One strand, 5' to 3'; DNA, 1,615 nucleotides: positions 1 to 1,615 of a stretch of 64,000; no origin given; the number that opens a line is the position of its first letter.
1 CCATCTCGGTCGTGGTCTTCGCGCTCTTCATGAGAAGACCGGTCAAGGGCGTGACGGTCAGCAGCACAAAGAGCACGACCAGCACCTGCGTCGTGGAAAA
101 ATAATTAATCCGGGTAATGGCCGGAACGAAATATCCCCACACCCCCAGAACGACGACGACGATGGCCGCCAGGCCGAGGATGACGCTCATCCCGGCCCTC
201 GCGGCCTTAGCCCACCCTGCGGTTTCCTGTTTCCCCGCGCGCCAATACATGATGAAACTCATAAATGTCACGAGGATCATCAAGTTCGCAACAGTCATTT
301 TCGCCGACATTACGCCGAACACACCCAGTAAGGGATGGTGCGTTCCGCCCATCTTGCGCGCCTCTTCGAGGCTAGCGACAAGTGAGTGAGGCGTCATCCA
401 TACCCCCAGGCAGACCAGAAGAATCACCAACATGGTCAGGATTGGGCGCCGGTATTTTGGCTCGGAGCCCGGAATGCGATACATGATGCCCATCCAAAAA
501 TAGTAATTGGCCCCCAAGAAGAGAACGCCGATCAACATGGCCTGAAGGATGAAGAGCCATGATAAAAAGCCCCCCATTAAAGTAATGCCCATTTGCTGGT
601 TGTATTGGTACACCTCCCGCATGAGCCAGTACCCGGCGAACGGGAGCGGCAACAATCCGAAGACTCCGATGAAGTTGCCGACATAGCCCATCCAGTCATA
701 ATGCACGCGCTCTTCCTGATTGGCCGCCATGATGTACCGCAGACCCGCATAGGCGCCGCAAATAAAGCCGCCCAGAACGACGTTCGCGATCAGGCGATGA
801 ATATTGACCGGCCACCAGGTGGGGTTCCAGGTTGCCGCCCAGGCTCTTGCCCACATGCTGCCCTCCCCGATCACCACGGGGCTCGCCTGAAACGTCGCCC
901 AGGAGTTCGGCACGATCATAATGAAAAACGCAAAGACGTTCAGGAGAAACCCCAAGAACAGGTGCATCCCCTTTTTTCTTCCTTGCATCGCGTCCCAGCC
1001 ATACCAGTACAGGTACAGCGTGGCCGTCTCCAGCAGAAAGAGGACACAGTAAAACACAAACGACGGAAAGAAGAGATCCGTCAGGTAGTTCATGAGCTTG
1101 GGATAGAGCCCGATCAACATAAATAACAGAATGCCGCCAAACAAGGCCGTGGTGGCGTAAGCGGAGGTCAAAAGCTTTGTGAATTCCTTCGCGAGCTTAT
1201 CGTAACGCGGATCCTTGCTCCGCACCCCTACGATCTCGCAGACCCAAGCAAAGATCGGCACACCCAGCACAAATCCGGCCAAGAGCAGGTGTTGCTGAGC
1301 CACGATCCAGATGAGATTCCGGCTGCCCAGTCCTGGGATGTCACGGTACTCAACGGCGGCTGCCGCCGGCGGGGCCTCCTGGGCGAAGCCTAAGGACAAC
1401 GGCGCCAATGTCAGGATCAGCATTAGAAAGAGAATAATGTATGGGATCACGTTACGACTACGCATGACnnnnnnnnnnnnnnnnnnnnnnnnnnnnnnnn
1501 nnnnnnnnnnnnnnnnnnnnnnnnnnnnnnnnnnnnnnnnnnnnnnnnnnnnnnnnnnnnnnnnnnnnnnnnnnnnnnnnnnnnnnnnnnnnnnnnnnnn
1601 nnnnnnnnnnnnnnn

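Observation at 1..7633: Seven-gene respiratory operon: Rieske/cyt b core flanked by two bd-like oxidase paralogs and two c cytochromes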

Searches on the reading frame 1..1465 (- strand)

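Call 6: search_protein_families(library=pfam, proteins=[window:1-1465:-], max_evalue=0.01)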
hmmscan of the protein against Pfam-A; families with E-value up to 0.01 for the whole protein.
window:1-1465:- (488 aa): 2 families
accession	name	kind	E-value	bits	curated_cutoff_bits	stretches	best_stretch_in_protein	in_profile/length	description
PF01654.22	Cyt_bd_oxida_I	-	2.7e-19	69.5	26.2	1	49-290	3-242/418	Cytochrome bd terminal oxidase subunit I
PF06195.18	DUF996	-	0.00056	20.6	31.3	1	9-121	29-131/138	Protein of unknown function (DUF996)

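Call 7: search_protein_families(library=ncbifam, proteins=[window:1-1465:-], max_evalue=0.01)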
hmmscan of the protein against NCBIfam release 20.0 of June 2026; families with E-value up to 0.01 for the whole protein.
window:1-1465:- (488 aa): 0 families

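Call 17: find_related_loci(query=window:1-1465:-, collection=genome_contigs, flank=10000)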
Query window:1-1465:- (488 aa) in genome_contigs; peptide patterns used: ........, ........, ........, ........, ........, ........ (x = any residue, [..] = any of these).
519 stretches matched a pattern; 490 encode a relative of the query (tblastn E <= 1e-3); the best 80 are kept; 80 distinct loci.
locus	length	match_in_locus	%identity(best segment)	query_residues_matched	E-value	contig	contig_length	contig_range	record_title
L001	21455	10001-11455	94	1-488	0e+0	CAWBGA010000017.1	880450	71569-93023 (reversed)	MAG: Nitrospirota bacterium isolate MFD09212.bin.4.413 genome assembly, contig: contig_8713, whole genome shotgun sequen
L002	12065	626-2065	91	9-488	0e+0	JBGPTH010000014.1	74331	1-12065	MAG: Nitrospiria bacterium isolate OBJ1_062018_110_73 k141_1972498_length_74331_cov_16.3904, whole genome shotgun sequen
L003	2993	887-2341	92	3-488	0e+0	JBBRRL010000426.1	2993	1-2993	MAG: Nitrospirales bacterium isolate La5-N1 La5_metabat2.088_K_2534101_L_2993_cov_7.0000, whole genome shotgun sequence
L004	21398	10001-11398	91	22-488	0e+0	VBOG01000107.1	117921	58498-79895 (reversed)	MAG: Nitrospirae bacterium isolate NS_4 14_0903_13_30cm_scaffold_2712113, whole genome shotgun sequence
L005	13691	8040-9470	84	12-488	0e+0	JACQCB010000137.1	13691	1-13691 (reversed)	MAG: Nitrospirae bacterium isolate NC_groundwater_957_Pr1_S-0.2um_61_41 Montesol18-Sp2_coassembly_scaffold_456101, whole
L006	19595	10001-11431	84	12-488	0e+0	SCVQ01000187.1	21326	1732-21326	MAG: Nitrospirae bacterium isolate GW928_bin.19 GW928_bin.19-15549-1, whole genome shotgun sequence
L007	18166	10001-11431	88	12-488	0e+0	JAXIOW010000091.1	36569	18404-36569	MAG: Nitrospirales bacterium isolate Fractures_MAG_03 c_000000060405, whole genome shotgun sequence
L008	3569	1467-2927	87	2-488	0e+0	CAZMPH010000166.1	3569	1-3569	MAG TPA_asm: uncultured Nitrospirales bacterium isolate SRP119689_co1_102 genome assembly, contig: NODE_46584_length_356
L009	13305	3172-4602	83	12-488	0e+0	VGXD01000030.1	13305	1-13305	MAG: Nitrospira sp. isolate M_DeepCast_65m_m2_186 M_DeepCast_65m_m2_186_Ga0194120_10008662, whole genome shotgun sequenc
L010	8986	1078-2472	84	24-488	0e+0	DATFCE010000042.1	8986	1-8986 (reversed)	MAG TPA_asm: Nitrospiraceae bacterium isolate SMAG_U8546 k141_1232106, whole genome shotgun sequence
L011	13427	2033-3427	84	24-488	0e+0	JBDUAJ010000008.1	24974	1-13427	MAG: Nitrospirales bacterium isolate cluster4_bin.189 NODE_3122_length_24974_cov_5.114892, whole genome shotgun sequence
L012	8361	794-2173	85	30-488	0e+0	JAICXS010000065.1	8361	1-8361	MAG: Nitrospiraceae bacterium isolate LS_FP_2_bin.130 k141_4910734_length_8361_cov_8.0809, whole genome shotgun sequence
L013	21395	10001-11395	84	24-488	0e+0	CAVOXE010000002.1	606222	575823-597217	MAG: Nitrospirota bacterium isolate MFD00392.bin.1.17 genome assembly, contig: contig_21491, whole genome shotgun sequen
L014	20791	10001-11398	83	24-488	0e+0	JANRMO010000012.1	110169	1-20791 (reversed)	MAG: Nitrospiraceae bacterium isolate NOB01 NOB01_12, whole genome shotgun sequence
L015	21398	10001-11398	83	24-488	0e+0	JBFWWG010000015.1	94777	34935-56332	MAG: Nitrospiraceae bacterium isolate CA_2019_TPBS_111 NODE_1906_length_94777_cov_10.151854_TPBS, whole genome shotgun s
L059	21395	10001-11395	82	24-488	0e+0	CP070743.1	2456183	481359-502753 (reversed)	MAG: Nitrospirota bacterium isolate bin371 chromosome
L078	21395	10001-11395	83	24-488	0e+0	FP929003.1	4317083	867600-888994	Candidatus Nitrospira defluvii chromosome, complete genome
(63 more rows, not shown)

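Call 29: find_homologous_proteins(query=window:1-1465:-)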
Query window:1-1465:- (488 aa): 5127 proteins with E <= 0.001 among 8000 candidates; the best 120 are listed.
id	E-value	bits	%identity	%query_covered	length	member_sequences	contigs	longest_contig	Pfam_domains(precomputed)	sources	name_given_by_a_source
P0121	0.0e+0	1013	92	100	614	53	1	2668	PF01654.23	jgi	-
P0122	2.6e-297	1005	91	100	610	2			PF01654.23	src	-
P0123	1.1e-291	986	92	95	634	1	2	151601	PF01654.23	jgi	jgi:cytochrome bd ubiquinol oxidase subunit I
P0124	7.4e-289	977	87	100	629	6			PF01654.23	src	-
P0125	5.3e-288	974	91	96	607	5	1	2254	PF01654.23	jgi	-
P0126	6.6e-288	973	89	100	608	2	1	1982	PF01654.23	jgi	jgi:cytochrome bd ubiquinol oxidase subunit I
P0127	1.2e-287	973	88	100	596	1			PF01654.23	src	-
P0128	8.3e-287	970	87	100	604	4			PF01654.23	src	-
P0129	3.5e-285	965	87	100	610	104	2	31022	PF01654.23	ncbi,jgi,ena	-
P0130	5.3e-284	961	88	98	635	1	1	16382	PF01654.23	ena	-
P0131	5.8e-284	960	87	100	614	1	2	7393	PF01654.23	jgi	jgi:hypothetical protein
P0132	5.7e-281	951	86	100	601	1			PF01654.23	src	-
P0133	8.9e-281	950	87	100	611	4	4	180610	PF01654.23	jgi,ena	-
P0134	1.9e-279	946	86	98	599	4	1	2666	PF01654.23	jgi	jgi:cytochrome bd-type quinol oxidase subunit 1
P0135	2.4e-278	942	86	98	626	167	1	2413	PF01654.23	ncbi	-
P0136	2.5e-278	942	86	100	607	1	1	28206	PF01654.23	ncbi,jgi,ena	-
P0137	1.6e-277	939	88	96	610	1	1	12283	PF01654.23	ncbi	-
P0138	2.9e-277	938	87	96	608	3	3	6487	PF01654.23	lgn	-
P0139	3.8e-275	931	87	98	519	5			PF01654.23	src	-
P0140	3.3e-273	925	89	93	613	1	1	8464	PF01654.23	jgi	jgi:cytochrome bd-type quinol oxidase subunit 1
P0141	5.5e-273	924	86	98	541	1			PF01654.23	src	-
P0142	1.2e-271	920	85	98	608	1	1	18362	PF01654.23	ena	-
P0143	2.2e-270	916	85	98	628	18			PF01654.23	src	-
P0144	1.1e-266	904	85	96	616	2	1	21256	PF01654.23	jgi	-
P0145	1.2e-266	903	84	95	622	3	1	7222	PF01654.23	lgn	-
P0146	2.8e-266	902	83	97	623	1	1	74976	PF01654.23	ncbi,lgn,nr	ncbi:MAG: hypothetical protein D6690_15135 [Nitrospirae bacterium]|nr:MAG: hypothetical protein D669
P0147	3.3e-266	902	84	95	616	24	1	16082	PF01654.23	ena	-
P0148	3.9e-266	902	84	97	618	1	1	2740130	PF01654.23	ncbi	-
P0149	3.9e-266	902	84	97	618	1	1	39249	PF01654.23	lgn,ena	-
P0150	8.5e-266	901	84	97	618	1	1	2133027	PF01654.23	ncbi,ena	-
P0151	1.2e-265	900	84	97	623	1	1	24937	PF01654.23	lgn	-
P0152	1.4e-265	900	84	97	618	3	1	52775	PF01654.23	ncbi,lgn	-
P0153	1.6e-265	900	84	97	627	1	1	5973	PF01654.23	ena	-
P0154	2.1e-265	899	84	97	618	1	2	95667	PF01654.23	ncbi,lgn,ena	-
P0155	2.1e-265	899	84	97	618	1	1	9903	PF01654.23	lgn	-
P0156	2.1e-265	899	84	97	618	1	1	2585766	PF01654.23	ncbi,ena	-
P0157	2.2e-265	899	84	97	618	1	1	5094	PF01654.23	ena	-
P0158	2.3e-265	899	84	97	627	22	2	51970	PF01654.23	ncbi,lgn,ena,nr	ncbi:MAG: hypothetical protein F4X63_04060 [Nitrospira sp. SB0662_bin_26]|nr:hypothetical protein [N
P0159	2.4e-265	899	85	95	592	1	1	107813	PF01654.23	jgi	-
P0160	2.4e-265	899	85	94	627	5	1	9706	PF01654.23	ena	-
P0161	2.4e-265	899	84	97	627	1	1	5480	PF01654.23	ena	-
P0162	2.6e-265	899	85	94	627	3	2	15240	PF01654.23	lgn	-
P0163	2.7e-265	899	84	98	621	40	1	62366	PF01654.23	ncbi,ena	-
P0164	2.8e-265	899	85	94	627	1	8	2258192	PF01654.23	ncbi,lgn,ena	-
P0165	4.2e-265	898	84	97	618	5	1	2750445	PF01654.23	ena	-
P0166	4.5e-265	898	84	97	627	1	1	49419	PF01654.23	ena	-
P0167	5.2e-265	898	85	94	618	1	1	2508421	PF01654.23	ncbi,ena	-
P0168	6.1e-265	898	84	97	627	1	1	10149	PF01654.23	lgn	-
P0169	7.9e-265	897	84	97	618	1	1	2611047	PF01654.23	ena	-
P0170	8.0e-265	897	84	94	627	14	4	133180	PF01654.23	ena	-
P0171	8.1e-265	897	84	97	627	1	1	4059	PF01654.23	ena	-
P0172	2.1e-264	896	85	95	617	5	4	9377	PF01654.23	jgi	jgi:cytochrome bd ubiquinol oxidase subunit I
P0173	2.1e-264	896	83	97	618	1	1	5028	PF01654.23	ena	-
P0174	2.2e-264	896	85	94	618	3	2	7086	PF01654.23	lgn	-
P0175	2.2e-264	896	83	97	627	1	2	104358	PF01654.23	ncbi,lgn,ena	-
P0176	2.4e-264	896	84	95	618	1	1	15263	PF01654.23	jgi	jgi:cytochrome bd-type quinol oxidase subunit 1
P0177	2.5e-264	896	84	95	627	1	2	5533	PF01654.23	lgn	-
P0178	2.7e-264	896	84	94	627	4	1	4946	PF01654.23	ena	-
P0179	2.8e-264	896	84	97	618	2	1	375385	PF01654.23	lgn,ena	-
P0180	3.1e-264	895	83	97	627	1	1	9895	PF01654.23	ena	-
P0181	3.4e-264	895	83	97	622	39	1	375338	PF01654.23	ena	-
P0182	3.5e-264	895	83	95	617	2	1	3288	PF01654.23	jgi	jgi:cytochrome bd ubiquinol oxidase subunit I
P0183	4.3e-264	895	86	94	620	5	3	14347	PF01654.23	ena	-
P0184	4.8e-264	895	84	94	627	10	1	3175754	PF01654.23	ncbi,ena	-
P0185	5.7e-264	895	85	95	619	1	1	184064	PF01654.23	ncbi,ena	-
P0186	6.1e-264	894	85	94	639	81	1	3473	PF01654.23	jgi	jgi:cytochrome bd ubiquinol oxidase subunit I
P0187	8.4e-264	894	84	94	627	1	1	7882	PF01654.23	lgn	-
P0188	1.3e-263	893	85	94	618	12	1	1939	PF01654.23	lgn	-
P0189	1.7e-263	893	84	95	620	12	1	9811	PF01654.23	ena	-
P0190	2.0e-263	893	83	95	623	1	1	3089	PF01654.23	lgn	-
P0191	3.3e-263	892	84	94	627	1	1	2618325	PF01654.23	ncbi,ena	-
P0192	4.7e-263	892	84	94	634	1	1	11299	PF01654.23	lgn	-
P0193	4.7e-263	892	84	94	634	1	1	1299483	PF01654.23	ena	-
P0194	4.9e-263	891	84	94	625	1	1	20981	PF01654.23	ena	-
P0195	5.9e-263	891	84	94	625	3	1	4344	PF01654.23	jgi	jgi:cytochrome bd-type quinol oxidase subunit 1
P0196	6.4e-263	891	84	94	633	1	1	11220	PF01654.23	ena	-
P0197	6.4e-263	891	84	94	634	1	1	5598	PF01654.23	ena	-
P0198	8.4e-263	891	85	96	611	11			PF01654.23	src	-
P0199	9.4e-263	891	84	95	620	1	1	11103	PF01654.23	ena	-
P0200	9.8e-263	890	85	94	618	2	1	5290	PF01654.23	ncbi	-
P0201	1.6e-262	890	83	95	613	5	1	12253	PF01654.23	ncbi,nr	ncbi:MAG TPA: cytochrome ubiquinol oxidase subunit I [Nitrospiraceae bacterium]|nr:cytochrome ubiqui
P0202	1.7e-262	890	83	95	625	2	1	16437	PF01654.23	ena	-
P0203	1.9e-262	890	84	95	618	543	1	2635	PF01654.23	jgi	jgi:cytochrome d ubiquinol oxidase subunit I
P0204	3.2e-262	889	84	94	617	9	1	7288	PF01654.23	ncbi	-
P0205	3.6e-262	889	84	94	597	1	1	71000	PF01654.23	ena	-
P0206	3.7e-262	889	84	94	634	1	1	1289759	PF01654.23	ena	-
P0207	3.7e-262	889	84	94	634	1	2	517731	PF01654.23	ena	-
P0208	3.7e-262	889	84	94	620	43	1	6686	PF01654.23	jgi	jgi:cytochrome bd-type quinol oxidase subunit 1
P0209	3.9e-262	888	84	94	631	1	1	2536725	PF01654.23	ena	-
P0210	4.3e-262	888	84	94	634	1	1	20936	PF01654.23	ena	-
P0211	4.3e-262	888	84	94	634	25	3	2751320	PF01654.23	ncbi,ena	-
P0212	4.3e-262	888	84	94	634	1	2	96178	PF01654.23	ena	-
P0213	4.4e-262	888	84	94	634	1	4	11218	PF01654.23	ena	-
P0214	5.0e-262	888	84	95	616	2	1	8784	PF01654.23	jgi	jgi:cytochrome bd ubiquinol oxidase subunit I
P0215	5.1e-262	888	84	94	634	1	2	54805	PF01654.23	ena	-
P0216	5.8e-262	888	84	95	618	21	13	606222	PF01654.23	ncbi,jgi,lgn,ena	jgi:cytochrome bd-type quinol oxidase subunit 1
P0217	6.4e-262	888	83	94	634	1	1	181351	PF01654.23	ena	-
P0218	6.5e-262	888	84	95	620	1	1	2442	PF01654.23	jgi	-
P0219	6.8e-262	888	84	95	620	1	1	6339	PF01654.23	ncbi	-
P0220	6.8e-262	888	84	95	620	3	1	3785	PF01654.23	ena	-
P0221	6.8e-262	888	84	95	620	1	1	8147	PF01654.23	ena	-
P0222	8.6e-262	887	83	95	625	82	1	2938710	PF01654.23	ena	-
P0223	9.7e-262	887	83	95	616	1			PF01654.23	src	-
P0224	1.1e-261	887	84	94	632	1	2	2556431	PF01654.23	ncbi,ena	-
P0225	1.1e-261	887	82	95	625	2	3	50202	PF01654.23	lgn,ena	-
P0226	1.2e-261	887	82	95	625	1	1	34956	PF01654.23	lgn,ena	-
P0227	1.9e-261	886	84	95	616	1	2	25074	PF01654.23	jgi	-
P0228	2.2e-261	886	82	95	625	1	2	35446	PF01654.23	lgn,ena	-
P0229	2.3e-261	886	81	100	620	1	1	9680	PF01654.23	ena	-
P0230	2.9e-261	886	84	93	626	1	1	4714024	PF01654.23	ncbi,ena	-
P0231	3.0e-261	886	84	94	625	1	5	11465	PF01654.23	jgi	jgi:cytochrome bd-type quinol oxidase subunit 1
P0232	3.1e-261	886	84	94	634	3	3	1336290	PF01654.23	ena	-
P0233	4.3e-261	885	82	95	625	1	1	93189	PF01654.23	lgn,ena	-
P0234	5.3e-261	885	83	95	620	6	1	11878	PF01654.23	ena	-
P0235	7.0e-261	884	83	95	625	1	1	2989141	PF01654.23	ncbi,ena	-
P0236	9.0e-261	884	83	95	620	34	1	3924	PF01654.23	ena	-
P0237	9.2e-261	884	83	94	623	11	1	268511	PF01654.23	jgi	jgi:cytochrome bd ubiquinol oxidase subunit I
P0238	9.4e-261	884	83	94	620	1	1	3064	PF01654.23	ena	-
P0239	1.1e-260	884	83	94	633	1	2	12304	PF01654.23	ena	-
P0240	1.2e-260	884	83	94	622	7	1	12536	PF01654.23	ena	-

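Call 44: predict_structure(alignment_id=A1)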
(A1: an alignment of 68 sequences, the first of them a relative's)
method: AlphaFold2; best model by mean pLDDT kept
length: 614 residues; sequences in the alignment: 68
mean_pLDDT: 59.0   pTM: 0.54
mean pLDDT of the five models: 59.0, 57.6, 56.6, 55.1, 54.9
residues with pLDDT >= 90: 9; 70-90: 174; 50-70: 221; < 50: 210
segments of 3 or more residues with pLDDT < 50: 1-4, 34-43, 201-204, 298-314, 361-399, 418-422, 447-468, 486-501, 519-559, 561-563, 575-614
pLDDT, mean of each block of 10 residues (from residue 1): 49 75 77 48 57 66 67 73 85 81 80 77 76 70 80 87 86 91 85 60 56 71 73 75 70 71 73 71 66 55 44 50 56 54 60 59 42 40 34 41 55 53 50 63 53 40 45 57 51 36 54 53 44 32 37 45 51 47 37 39 38 36
secondary structure, 60 per line:
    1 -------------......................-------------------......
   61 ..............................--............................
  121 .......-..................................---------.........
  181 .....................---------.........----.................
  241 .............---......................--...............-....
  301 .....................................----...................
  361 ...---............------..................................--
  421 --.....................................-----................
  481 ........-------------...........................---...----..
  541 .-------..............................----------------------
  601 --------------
elements in order: H14-35 H55-90 H93-127 H129-162 H172-201 H211-219 H224-253 H257-278 H281-295 H297-337 H342-363 H367-378 H385-418 H423-459 H465-488 H502-528 E532-534 E539-541 H549-578

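Call 47: fold_search(model_id=the predicted structure, library=pdb)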
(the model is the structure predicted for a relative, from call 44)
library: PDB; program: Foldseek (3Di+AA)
matches with E <= 10: 407; with E <= 0.001: 10
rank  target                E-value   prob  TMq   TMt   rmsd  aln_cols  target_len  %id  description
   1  7oy2_C                1.7e-07  1.00  0.37  0.49  23.2       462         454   16  High resolution structure of cytochrome bd-II oxidase from E. coli (released 2021-12-15)
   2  5doq_A                1.0e-06  1.00  0.36  0.50  22.4       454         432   15  The structure of bd oxidase from Geobacillus thermodenitrificans (released 2016-05-04)
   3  7ose_A                5.5e-06  1.00  0.41  0.49  19.8       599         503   14  cytochrome bd-II type oxidase with bound aurachin D (released 2021-11-17)
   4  9fka_A                7.6e-06  1.00  0.35  0.46   2.9       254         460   16  Cryo-EM structure of the reduced cytochrome bd oxidase from M. tuberculosis (released 2025-02-12)
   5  8b4o_A                1.0e-05  1.00  0.38  0.51  18.6       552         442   13  Cryo-EM structure of cytochrome bd oxidase from C. glutamicum (released 2022-12-28)
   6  9r2g_A                1.2e-05  1.00  0.37  0.58  18.4       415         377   17  Cytochrome bd II oxidase qOR-2 type from Mycobacterium smegmatis (released 2026-03-04)
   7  6rx4_A                1.4e-05  1.00  0.38  0.47  20.9       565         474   14  THE STRUCTURE OF BD OXIDASE FROM ESCHERICHIA COLI (released 2019-11-20)
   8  7nkz_A                2.1e-05  1.00  0.35  0.47   3.7       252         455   17  Cryo-EM structure of the cytochrome bd oxidase from M. tuberculosis at 2.5 A resolution (released 2021-09-22)
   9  6rko_A                3.2e-05  1.00  0.34  0.46  22.3       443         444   14  Cryo-EM structure of the E. coli cytochrome bd-I oxidase at 2.68 A resolution (released 2019-10-16)
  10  7d5i_A                7.2e-05  1.00  0.37  0.49  22.9       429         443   14  Structure of Mycobacterium smegmatis bd complex in the apo-form. (released 2021-06-23)
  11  5doq_B                1.1e-02  1.00  0.27  0.47  14.8       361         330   11  The structure of bd oxidase from Geobacillus thermodenitrificans (released 2016-05-04)
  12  9r2g_D                1.6e-02  1.00  0.31  0.54  20.5       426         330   13  Cytochrome bd II oxidase qOR-2 type from Mycobacterium smegmatis (released 2026-03-04)
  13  7d5i_B                2.4e-02  1.00  0.28  0.46  20.7       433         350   11  Structure of Mycobacterium smegmatis bd complex in the apo-form. (released 2021-06-23)
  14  9g8k_B                2.5e-02  0.35  0.14  0.13  26.1       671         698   12  Structure of K+-dependent Na+-PPase from Thermotoga maritima in complex with Ca2+ and Etidronate (released 2025-06-04)
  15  6rko_B                3.2e-02  0.99  0.26  0.38  19.9       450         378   11  Cryo-EM structure of the E. coli cytochrome bd-I oxidase at 2.68 A resolution (released 2019-10-16)
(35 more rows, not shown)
